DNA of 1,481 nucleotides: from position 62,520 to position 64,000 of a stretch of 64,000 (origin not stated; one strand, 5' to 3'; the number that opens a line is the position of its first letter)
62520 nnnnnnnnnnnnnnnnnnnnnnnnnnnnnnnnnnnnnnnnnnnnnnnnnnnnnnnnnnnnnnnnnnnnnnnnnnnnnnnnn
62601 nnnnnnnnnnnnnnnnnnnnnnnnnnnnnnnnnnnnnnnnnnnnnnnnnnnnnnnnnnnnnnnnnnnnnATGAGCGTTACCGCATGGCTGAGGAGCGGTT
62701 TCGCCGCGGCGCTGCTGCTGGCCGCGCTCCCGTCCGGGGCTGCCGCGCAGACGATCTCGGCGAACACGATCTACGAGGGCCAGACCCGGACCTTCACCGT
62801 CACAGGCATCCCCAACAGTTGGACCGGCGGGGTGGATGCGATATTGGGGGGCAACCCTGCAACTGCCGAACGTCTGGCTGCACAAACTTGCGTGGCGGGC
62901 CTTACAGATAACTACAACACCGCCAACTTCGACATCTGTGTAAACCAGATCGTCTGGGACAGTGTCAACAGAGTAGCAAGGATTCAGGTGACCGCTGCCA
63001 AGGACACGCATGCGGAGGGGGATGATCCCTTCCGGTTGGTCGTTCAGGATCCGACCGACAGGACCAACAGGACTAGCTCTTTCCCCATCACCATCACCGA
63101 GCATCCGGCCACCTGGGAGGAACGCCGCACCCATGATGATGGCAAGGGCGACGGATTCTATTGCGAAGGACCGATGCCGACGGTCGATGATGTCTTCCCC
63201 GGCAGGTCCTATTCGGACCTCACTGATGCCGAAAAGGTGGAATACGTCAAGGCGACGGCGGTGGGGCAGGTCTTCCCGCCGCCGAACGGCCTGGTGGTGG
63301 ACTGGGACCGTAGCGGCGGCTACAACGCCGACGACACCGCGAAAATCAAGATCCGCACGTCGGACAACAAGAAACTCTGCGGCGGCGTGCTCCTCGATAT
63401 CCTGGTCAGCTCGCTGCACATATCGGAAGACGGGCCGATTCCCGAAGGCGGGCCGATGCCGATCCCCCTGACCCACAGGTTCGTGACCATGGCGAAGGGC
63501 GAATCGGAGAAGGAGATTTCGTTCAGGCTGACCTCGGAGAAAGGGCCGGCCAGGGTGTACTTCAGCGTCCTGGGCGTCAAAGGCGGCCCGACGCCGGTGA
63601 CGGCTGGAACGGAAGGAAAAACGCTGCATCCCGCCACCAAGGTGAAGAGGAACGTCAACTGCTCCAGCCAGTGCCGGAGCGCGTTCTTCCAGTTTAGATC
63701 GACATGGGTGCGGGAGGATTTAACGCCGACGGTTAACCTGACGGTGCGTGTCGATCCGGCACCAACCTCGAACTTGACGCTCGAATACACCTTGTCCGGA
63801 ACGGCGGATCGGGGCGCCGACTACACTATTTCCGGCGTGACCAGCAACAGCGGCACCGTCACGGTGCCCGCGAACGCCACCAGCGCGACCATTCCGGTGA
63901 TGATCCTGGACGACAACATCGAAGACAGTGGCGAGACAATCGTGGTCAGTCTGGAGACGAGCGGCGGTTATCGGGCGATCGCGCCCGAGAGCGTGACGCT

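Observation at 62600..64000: Abrupt compositional break at about 62.63 kb: GC-rich DNA encoding a secreted Calx-beta repeat protein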

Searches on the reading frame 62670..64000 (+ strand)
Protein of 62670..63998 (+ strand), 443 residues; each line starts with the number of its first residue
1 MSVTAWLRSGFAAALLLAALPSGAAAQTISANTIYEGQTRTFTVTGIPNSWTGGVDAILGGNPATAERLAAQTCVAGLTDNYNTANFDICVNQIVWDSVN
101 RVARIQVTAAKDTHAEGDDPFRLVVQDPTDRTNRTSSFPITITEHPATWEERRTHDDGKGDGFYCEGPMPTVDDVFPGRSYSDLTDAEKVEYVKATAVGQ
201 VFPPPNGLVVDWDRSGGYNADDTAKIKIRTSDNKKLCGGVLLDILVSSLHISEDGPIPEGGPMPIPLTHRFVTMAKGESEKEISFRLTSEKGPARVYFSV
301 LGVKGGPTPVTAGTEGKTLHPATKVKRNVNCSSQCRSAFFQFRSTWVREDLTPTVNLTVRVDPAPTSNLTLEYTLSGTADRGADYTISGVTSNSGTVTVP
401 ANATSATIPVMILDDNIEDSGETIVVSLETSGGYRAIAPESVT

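Call 6: search_protein_families(library=pfam, proteins=[window:62670-64000:+], max_evalue=0.1)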
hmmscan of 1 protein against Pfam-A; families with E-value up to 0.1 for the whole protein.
window:62670-64000:+ (443 aa): 1 family
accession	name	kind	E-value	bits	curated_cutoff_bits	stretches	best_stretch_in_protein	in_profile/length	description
PF03160.20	Calx-beta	-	2.1e-08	34.6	27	1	340-430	10-96/119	Calx-beta domain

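Call 9: search_protein_families(library=ncbifam, proteins=[window:62670-64000:+], max_evalue=0.001)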
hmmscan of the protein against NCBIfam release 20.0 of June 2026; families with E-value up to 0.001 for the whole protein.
window:62670-64000:+ (443 aa): 0 families

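Call 10: find_homologous_proteins(query=window:62670-64000:+)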
Query window:62670-64000:+ (443 aa): 3 proteins with E <= 0.001 among 8000 candidates.
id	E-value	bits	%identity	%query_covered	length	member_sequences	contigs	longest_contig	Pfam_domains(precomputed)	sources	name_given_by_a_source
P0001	5.8e-35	139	45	26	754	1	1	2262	PF03160.21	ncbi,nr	ncbi:MAG: hypothetical protein OXG55_07155, partial [bacterium]|nr:hypothetical protein [bacterium]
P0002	2.9e-30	124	56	18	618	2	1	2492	PF03160.21,PF00028.24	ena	-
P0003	3.0e-4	38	45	15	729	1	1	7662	PF13448.12,PF03160.21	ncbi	ncbi:MAG: Calx-beta domain-containing protein, partial [Pseudanabaena sp. ELA607]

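Call 16: find_related_loci(query=window:62670-64000:+, collection=genome_contigs, flank=10000)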
Query window:62670-64000:+ (443 aa) in genome_contigs; peptide patterns used: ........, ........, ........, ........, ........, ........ (x = any residue, [..] = any of these).
101 stretches matched a pattern, but none encodes a relative of the query by tblastn (E <= 1e-3).

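Call 18: find_related_loci(query=window:62670-64000:+, collection=metagenome_contigs, flank=10000)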
Query window:62670-64000:+ (443 aa) in metagenome_contigs; peptide patterns used: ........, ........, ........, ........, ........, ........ (x = any residue, [..] = any of these).
256 stretches matched a pattern, but none encodes a relative of the query by tblastn (E <= 1e-3).

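Call 41: predict_structure(protein=window:62670-63998:+)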
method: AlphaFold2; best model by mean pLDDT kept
length: 443 residues; sequences in the alignment: 1
mean_pLDDT: 44.0   pTM: 0.26
mean pLDDT of the five models: 44.0, 42.7, 41.3, 38.3, 36.9
residues with pLDDT >= 90: 0; 70-90: 5; 50-70: 147; < 50: 291
segments of 3 or more residues with pLDDT < 50: 1-37, 45-88, 110-169, 193-208, 213-220, 237-239, 245-271, 288-326, 350-354, 362-369, 371-384, 419-422, 437-443
pLDDT, mean of each block of 10 residues (from residue 1): 35 31 32 46 48 41 37 38 38 54 56 40 35 34 27 27 37 64 53 41 39 43 57 50 46 37 35 55 56 43 33 26 42 51 54 49 49 42 49 56 57 53 51 48 46
secondary structure, 60 per line:
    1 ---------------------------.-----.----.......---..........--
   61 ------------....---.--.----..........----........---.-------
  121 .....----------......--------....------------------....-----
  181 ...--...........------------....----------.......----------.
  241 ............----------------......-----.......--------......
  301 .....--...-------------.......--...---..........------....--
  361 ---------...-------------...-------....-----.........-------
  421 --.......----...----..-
elements in order: E39-45 H49-58 E73-76 E88-97 E102-109 E121-125 E136-141 H150-153 H172-175 H186-196 E209-212 E223-229 E240-252 E269-274 E280-286 E295-305 E308-310 E324-330 E339-348 E355-358 E370-372 E386-388 E396-399 E405-413 E423-429 E434-436

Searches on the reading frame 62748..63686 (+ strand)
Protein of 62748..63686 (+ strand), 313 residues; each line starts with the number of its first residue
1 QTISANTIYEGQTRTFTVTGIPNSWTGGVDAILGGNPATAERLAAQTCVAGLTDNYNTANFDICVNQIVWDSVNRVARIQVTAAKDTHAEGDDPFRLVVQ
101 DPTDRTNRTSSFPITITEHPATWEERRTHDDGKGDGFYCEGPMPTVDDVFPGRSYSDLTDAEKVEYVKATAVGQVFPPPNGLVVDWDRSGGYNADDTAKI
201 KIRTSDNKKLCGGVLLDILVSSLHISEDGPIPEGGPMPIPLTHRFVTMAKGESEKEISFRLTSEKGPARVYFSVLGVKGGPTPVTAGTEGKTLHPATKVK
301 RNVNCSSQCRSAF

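Call 42: search_protein_representatives(protein=window:62748-63686:+)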
Query: 313 residues. Proteins with E-value up to 0.001 (for the whole library): 17; up to 1e-10: 7; up to 1e-30: 4. The best 17 are listed.
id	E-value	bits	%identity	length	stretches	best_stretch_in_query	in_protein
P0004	2.9e-211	716.5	100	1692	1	1-313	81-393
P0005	1.9e-116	405.0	61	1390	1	1-313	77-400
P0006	1.9e-35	138.9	36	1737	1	3-311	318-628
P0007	8.5e-31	123.6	38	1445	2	5-277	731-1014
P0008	4.4e-17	78.6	41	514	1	2-169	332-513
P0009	1.2e-12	64.0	42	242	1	1-129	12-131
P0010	4.5e-11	58.8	39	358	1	1-120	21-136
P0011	8.0e-08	48.2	41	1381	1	5-118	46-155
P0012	3.2e-07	46.2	39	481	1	2-119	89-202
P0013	3.9e-07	45.9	29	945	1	55-305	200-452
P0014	1.2e-06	44.3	32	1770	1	127-265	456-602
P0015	3.1e-05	39.6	40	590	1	3-108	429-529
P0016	6.1e-05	38.7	35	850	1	1-143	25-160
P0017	1.5e-04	37.4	33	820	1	3-117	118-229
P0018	3.2e-04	36.3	36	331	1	2-117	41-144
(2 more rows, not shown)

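Call 44: find_encoding_contigs(protein=P0004, flank=10000, max_places=6)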
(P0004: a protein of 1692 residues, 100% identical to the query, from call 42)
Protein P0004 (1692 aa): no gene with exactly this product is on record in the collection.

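Call 45: list_cluster_members(proteins=[P0004, P0005, P0006, P0007])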
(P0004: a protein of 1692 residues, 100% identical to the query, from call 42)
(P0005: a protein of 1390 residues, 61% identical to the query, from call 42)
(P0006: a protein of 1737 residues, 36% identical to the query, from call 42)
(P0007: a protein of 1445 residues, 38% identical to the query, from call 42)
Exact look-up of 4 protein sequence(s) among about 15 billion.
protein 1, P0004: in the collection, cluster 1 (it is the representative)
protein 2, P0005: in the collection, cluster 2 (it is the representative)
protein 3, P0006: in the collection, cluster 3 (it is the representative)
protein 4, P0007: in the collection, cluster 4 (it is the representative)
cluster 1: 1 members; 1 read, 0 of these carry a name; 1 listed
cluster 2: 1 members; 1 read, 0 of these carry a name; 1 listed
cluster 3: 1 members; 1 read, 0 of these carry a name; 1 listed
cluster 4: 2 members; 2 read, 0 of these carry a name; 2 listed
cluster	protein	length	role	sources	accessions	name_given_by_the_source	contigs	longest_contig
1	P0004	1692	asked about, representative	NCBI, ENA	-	-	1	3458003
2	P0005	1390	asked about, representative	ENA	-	-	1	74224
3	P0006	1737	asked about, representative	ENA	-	-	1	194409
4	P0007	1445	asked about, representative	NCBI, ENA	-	-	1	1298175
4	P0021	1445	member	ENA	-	-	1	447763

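Call 46: search_protein_families(library=pfam, proteins=[P0004, P0005, P0006, P0007], max_evalue=0.01)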
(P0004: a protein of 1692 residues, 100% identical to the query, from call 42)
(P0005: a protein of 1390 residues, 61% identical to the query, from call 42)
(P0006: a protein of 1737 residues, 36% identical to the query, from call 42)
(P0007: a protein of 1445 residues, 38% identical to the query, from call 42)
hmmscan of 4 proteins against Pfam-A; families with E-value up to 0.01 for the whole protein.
P0004 (1692 aa): 2 families
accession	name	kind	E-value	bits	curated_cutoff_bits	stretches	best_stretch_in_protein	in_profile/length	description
PF03160.20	Calx-beta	-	3.1e-13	50.2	27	1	394-504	10-119/119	Calx-beta domain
PF20579.4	LapA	-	0.0055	17.5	27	0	959-1041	15-98/99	LapA domain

P0005 (1390 aa): 3 families
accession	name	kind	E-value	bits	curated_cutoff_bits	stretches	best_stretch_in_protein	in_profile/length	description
PF03160.20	Calx-beta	-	2.2e-12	47.5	27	1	400-511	9-119/119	Calx-beta domain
PF20579.4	LapA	-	0.00018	22.2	27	0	944-1034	1-81/99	LapA domain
PF15780.11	ASH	-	0.0094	16.6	27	0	745-795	22-72/98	Abnormal spindle-like microcephaly-assoc'd, ASPM-SPD-2-Hydin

P0006 (1737 aa): 2 families
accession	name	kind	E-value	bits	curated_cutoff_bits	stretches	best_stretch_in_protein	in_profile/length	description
PF03160.20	Calx-beta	-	4.2e-20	72.4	27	2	191-297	5-118/119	Calx-beta domain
PF20579.4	LapA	-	2.7e-05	24.9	27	0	975-1079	7-98/99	LapA domain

P0007 (1445 aa): 1 family
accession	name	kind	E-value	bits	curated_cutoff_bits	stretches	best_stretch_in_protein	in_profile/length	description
PF03160.20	Calx-beta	-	9.9e-34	116.4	27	3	258-370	5-119/119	Calx-beta domain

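Call 47: find_encoding_contigs(protein=P0005, flank=10000, max_places=4)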
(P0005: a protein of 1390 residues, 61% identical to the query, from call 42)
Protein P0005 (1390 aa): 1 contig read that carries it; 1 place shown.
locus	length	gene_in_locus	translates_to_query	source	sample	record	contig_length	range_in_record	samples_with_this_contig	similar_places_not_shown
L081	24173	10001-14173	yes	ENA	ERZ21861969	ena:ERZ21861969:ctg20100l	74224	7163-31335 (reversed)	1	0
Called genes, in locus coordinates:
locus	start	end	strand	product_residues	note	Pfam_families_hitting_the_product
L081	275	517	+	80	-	-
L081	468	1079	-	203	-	-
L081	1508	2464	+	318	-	PF12762:DDE_Tnp_IS1595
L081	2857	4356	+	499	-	PF00078:RVT_1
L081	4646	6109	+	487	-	PF22483:Mu-transpos_C_2 (faint)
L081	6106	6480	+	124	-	PF01695:IstB_IS21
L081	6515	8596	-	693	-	PF00239:Resolvase, PF07508:Recombinase, PF13408:Zn_ribbon_recom (weak), PF12728:HTH_17 (weak)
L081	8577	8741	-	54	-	-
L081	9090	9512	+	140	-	PF01695:IstB_IS21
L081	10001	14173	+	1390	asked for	PF03160:Calx-beta (faint)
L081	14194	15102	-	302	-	PF13154:DUF3991 (faint), PF13155:Toprim_2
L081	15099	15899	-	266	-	PF13191:AAA_16, PF09848:SLFN-g3_helicase (weak), PF13401:AAA_22, PF00004:AAA (weak)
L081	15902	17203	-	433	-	PF13565:HTH_32 (weak), PF00665:rve, PF13683:rve_3 (weak), PF09299:Mu-transpos_C (weak)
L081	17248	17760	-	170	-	-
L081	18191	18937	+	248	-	-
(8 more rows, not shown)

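Call 48: find_encoding_contigs(protein=P0006, flank=10000, max_places=4)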
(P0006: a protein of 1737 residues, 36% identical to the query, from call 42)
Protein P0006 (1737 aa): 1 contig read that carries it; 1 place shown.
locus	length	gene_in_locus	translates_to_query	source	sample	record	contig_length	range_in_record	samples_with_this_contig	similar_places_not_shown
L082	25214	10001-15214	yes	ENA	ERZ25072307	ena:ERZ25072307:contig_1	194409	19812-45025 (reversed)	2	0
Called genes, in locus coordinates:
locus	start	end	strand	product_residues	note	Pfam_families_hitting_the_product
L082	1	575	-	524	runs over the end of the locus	PF13007:LZ_Tnp_IS66, PF13005:zf-IS66, PF03050:DDE_Tnp_IS66, PF13817:DDE_Tnp_IS66_C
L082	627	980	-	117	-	PF05717:TnpB_IS66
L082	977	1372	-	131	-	PF01527:HTH_Tnp_1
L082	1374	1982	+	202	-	-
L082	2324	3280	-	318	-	PF01048:PNP_UDP_1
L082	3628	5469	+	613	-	PF00211:Guanylate_cyc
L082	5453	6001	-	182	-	-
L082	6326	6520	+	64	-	-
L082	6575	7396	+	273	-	-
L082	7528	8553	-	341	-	-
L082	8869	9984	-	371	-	-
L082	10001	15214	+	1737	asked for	PF03160:Calx-beta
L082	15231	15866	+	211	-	-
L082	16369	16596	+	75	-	PF12728:HTH_17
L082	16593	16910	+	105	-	-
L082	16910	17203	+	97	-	PF07178:TraL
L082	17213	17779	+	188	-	PF05309:TraE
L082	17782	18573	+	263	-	PF06586:TraK_N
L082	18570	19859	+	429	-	PF03743:TrbI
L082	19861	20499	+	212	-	PF09676:TraV (faint)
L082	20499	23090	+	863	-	PF11130:TraC_F_IV, PF19044:P-loop_TraG, PF12846:AAA_10, PF19044:P-loop_TraG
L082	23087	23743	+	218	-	-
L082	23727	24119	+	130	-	PF09677:TrbI_Ftype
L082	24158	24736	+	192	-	PF10502:Peptidase_S26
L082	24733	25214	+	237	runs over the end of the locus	-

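Call 49: find_encoding_contigs(protein=P0007, flank=10000, max_places=4)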
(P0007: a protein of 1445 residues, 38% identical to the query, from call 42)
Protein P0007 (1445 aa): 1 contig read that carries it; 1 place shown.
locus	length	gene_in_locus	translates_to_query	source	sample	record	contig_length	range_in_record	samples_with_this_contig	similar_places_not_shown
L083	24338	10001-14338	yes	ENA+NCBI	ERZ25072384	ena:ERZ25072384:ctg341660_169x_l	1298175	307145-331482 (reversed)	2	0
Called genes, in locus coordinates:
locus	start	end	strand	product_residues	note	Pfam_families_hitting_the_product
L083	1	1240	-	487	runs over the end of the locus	PF00083:Sugar_tr, PF07690:MFS_1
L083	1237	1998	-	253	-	PF07161:LppX_LprAFG (faint)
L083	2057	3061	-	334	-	PF21088:MS_channel_1st (weak), PF00924:MS_channel_2nd, PF21082:MS_channel_3rd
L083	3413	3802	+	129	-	PF00011:HSP20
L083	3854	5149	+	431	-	PF01053:Cys_Met_Meta_PP, PF00155:Aminotran_1_2, PF01041:DegT_DnrJ_EryC1, PF01212:Beta_elim_lyase (weak), PF00266:Aminotran_5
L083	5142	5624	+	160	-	PF13380:CoA_binding_2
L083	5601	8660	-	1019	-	PF00929:RNase_T, PF00270:DEAD, PF04851:ResIII (faint), PF13307:Helicase_C_2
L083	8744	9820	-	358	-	PF02353:CMAS, PF01209:Ubie_methyltran, PF13489:Methyltransf_23, PF13847:Methyltransf_31, PF08241:Methyltransf_11, PF08242:Methyltransf_12, PF13649:Methyltransf_25, PF08498:Sterol_MT_C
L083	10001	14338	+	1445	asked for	PF03160:Calx-beta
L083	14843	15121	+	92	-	PF05015:HigB-like_toxin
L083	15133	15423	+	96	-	PF13443:HTH_26 (weak), PF01381:HTH_3 (weak)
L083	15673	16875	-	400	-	PF06772:LtrA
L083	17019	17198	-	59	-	-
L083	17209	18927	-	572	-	PF04326:SLFN_AlbA_2, PF12802:MarR_2 (faint), PF13749:HATPase_c_4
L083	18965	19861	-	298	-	PF02574:S-methyl_trans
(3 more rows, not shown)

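Call 62: search_protein_families(library=ncbifam, proteins=[P0004], max_evalue=1)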
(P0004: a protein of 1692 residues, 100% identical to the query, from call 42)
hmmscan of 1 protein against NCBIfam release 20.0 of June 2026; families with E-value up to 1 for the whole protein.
P0004 (1692 aa): 2 families
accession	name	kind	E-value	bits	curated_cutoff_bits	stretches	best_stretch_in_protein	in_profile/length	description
NF005308.0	PRK06840.1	equivalog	0.04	13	315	0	887-917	301-331/339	3-oxoacyl-ACP synthase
TIGR00845.1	caca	equivalog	0.07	10.9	679.85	1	408-482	412-483/921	sodium/calcium exchanger 1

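Call 78: find_homologous_proteins(query=window:62748-63686:+, max_evalue=0.001)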
Query window:62748-63686:+: 1518 candidates shared short words with the query, none scored E <= 0.001.

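Call 93: search_dna_similar(query=window:62748-63686:+, collection=plasmids, mode=protein, max_rows=8)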
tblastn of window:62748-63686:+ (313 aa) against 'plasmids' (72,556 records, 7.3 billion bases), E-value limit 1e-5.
No match.
